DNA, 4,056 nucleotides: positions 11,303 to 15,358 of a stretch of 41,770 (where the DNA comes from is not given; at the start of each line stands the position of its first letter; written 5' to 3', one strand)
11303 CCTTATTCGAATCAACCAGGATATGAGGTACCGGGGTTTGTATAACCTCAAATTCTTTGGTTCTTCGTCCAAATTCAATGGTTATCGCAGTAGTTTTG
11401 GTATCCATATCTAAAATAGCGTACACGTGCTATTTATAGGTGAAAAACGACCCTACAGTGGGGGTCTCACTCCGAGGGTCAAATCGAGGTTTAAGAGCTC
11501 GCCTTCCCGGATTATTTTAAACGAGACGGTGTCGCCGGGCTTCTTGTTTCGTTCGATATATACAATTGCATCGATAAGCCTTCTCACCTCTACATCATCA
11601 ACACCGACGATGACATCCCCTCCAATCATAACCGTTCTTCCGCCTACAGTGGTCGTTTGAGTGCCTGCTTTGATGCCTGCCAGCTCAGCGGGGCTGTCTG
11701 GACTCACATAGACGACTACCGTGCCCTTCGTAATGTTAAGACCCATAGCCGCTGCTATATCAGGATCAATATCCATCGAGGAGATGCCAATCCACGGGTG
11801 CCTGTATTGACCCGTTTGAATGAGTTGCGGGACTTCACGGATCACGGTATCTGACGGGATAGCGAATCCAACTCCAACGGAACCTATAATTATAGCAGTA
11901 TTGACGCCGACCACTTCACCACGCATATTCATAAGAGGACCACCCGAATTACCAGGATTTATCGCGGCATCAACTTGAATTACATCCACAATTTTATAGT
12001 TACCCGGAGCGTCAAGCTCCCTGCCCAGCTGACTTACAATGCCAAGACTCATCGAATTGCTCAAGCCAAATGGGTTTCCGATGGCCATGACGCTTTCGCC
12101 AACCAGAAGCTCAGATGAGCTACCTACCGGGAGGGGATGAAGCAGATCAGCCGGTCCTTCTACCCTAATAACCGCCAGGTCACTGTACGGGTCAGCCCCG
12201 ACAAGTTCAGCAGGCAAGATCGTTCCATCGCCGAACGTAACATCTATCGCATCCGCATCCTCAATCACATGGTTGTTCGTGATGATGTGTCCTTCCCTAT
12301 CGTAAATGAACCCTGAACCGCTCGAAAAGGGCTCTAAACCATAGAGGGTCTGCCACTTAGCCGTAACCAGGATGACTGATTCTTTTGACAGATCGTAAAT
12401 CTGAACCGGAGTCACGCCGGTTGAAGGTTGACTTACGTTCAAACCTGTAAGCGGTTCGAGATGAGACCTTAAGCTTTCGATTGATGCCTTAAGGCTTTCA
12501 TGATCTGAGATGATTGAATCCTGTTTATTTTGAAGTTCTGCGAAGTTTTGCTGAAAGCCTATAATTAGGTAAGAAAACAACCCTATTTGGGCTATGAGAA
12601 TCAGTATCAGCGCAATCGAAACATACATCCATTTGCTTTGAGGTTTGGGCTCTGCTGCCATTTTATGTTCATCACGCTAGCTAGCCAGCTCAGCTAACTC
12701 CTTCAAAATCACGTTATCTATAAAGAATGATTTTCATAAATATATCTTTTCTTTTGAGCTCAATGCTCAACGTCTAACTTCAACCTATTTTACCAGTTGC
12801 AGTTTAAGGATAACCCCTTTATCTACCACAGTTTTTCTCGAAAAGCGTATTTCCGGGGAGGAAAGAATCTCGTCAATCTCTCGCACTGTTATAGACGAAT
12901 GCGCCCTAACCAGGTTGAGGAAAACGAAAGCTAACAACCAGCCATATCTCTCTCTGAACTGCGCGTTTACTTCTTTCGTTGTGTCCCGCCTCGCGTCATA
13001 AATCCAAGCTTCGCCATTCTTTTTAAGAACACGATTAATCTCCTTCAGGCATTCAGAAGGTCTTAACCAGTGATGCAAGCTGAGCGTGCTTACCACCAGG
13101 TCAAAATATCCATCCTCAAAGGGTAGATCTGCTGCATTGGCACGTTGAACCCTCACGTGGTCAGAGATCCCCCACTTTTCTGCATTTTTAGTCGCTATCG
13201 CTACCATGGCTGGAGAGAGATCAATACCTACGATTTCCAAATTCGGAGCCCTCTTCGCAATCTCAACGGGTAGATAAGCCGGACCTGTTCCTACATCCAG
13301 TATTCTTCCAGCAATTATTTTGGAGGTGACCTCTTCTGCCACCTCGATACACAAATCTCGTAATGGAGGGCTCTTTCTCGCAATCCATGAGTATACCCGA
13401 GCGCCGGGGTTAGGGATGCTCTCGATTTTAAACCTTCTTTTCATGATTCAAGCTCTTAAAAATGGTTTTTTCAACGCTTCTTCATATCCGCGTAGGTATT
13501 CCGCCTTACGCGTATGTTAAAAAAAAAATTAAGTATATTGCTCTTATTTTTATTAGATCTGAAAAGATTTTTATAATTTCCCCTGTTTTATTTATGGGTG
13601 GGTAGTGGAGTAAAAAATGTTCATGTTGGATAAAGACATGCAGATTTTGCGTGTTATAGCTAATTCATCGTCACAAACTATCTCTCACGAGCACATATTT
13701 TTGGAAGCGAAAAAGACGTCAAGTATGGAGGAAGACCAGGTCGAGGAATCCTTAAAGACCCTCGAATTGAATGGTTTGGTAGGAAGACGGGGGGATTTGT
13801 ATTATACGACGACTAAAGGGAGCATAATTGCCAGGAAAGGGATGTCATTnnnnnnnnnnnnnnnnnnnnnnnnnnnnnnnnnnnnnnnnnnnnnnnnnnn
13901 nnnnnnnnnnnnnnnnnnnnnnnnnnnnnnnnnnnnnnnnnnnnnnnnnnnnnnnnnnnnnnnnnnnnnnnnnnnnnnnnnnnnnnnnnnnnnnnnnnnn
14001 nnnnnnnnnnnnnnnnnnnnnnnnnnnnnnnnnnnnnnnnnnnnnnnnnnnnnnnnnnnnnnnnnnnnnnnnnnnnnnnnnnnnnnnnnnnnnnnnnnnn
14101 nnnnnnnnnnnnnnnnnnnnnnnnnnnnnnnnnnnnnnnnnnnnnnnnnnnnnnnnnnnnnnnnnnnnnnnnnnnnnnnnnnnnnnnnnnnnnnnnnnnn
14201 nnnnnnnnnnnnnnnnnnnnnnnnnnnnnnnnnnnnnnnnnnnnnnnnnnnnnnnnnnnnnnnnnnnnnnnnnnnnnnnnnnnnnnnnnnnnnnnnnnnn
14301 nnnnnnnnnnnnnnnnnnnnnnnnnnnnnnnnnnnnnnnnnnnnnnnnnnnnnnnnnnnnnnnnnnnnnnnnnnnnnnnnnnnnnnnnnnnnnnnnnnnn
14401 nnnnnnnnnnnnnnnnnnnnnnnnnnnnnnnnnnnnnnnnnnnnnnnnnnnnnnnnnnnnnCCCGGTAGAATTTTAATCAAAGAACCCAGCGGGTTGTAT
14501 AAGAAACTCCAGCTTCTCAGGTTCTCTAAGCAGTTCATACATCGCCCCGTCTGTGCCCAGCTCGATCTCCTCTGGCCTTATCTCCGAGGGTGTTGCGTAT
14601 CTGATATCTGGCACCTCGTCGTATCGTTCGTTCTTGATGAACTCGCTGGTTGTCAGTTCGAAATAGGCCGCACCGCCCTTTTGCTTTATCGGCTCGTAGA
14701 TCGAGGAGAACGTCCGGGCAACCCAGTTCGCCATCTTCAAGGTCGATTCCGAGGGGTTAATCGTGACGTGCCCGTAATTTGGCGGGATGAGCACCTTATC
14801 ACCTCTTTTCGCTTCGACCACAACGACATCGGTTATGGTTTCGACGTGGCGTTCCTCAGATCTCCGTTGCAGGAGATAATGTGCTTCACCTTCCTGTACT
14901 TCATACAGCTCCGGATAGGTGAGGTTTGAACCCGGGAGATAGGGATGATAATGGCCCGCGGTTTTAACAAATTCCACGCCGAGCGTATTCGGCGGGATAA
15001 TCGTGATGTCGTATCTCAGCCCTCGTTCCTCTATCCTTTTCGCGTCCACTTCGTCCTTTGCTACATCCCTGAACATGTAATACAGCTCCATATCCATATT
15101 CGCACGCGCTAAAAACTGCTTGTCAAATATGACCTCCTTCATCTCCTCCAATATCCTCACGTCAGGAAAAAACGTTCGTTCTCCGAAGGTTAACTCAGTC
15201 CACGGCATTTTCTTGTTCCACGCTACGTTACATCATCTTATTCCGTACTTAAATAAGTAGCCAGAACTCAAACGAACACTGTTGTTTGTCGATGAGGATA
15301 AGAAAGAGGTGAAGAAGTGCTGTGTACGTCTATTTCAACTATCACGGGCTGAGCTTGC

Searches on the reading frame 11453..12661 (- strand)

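Call 87: search_protein_families(library=pfam, proteins=[window:11453-12661:-], max_evalue=0.001)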
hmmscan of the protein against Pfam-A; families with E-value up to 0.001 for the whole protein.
window:11453-12661:- (402 aa): 4 families
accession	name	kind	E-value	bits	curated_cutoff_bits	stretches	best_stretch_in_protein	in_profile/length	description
PF13365.12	Trypsin_2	-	2.6e-35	122.7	27.6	1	115-253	1-144/144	Trypsin-like peptidase domain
PF00089.32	Trypsin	-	2.9e-15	57.1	20.6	1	116-271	28-214/220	Trypsin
PF13180.12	PDZ_2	-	5.5e-13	49.5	27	1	291-396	3-80/80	PDZ domain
PF17820.7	PDZ_6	-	3.7e-06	27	27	0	315-344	1-30/54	PDZ domain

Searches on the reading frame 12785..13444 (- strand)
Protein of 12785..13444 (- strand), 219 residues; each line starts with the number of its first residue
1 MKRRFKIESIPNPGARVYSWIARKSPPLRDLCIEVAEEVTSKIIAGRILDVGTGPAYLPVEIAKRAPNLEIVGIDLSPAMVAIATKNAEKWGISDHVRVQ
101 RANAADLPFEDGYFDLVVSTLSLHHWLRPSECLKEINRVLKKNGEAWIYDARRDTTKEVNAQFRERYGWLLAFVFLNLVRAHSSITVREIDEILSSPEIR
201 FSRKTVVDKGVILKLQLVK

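Call 87: search_protein_families(library=pfam, proteins=[window:12785-13444:-], max_evalue=0.001)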
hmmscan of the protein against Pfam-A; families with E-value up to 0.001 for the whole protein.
window:12785-13444:- (219 aa): 15 families
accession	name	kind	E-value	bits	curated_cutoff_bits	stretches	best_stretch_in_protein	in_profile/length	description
PF08241.18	Methyltransf_11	-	7.3e-25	87.9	21.2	1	49-147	1-94/95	Methyltransferase domain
PF13649.12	Methyltransf_25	-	2e-23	83.3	27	1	48-144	1-97/97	Methyltransferase domain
PF13847.12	Methyltransf_31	-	6.2e-23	81.5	27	1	47-164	6-127/145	Methyltransferase domain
PF08242.18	Methyltransf_12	-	1.8e-16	61.1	30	1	49-144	1-96/98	Methyltransferase domain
PF13489.12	Methyltransf_23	-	9.4e-13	48.7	27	1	45-178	23-144/164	Methyltransferase domain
PF01209.24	Ubie_methyltran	-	1.1e-12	48.3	20.1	1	44-163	47-166/233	ubiE/COQ5 methyltransferase family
PF05175.20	MTS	-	1.6e-08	34.9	23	1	42-153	30-143/170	Methyltransferase small domain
PF01170.24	UPF0020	-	9e-08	32.5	22.3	1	63-119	72-127/197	RMKL-like, methyltransferase domain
PF06325.19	PrmA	-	1.7e-07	31.5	22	1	30-145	149-255/296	Ribosomal protein L11 methyltransferase (PrmA)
PF05148.21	Methyltransf_8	-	0.00011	22.6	27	1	69-151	74-159/219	Hypothetical methyltransferase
PF24675.1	NpmA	-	0.00011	22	60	1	47-108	26-90/214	16S rRNA (adenine(1408)-N(1))-methyltransferase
PF02390.23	Methyltransf_4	-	0.00013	21.9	24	0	48-105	5-61/173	Putative methyltransferase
PF13679.12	Methyltransf_32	-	0.00014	22.3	27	1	32-106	13-91/143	Methyltransferase domain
PF02353.26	CMAS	-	0.00026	20.8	27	1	47-159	65-175/273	Mycolic acid cyclopropane synthetase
PF12847.13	Methyltransf_18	-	0.00042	20.8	27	1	46-104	16-74/151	Methyltransferase domain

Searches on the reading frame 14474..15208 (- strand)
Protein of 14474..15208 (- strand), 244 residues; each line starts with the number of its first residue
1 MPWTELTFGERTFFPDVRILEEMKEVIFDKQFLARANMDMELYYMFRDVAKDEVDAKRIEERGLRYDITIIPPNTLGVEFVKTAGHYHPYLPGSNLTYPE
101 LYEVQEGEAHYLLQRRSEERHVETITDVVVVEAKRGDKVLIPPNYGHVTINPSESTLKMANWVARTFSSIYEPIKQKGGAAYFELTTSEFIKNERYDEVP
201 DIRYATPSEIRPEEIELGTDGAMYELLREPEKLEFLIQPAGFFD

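Call 87: search_protein_families(library=pfam, proteins=[window:14474-15208:-], max_evalue=0.001)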
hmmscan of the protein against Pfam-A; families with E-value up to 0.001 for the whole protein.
window:14474-15208:- (244 aa): 1 family
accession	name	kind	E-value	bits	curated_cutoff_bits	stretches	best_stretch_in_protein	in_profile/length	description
PF06560.17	GPI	-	4.6e-46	156.8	20.7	1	24-200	8-181/182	Glucose-6-phosphate isomerase (GPI)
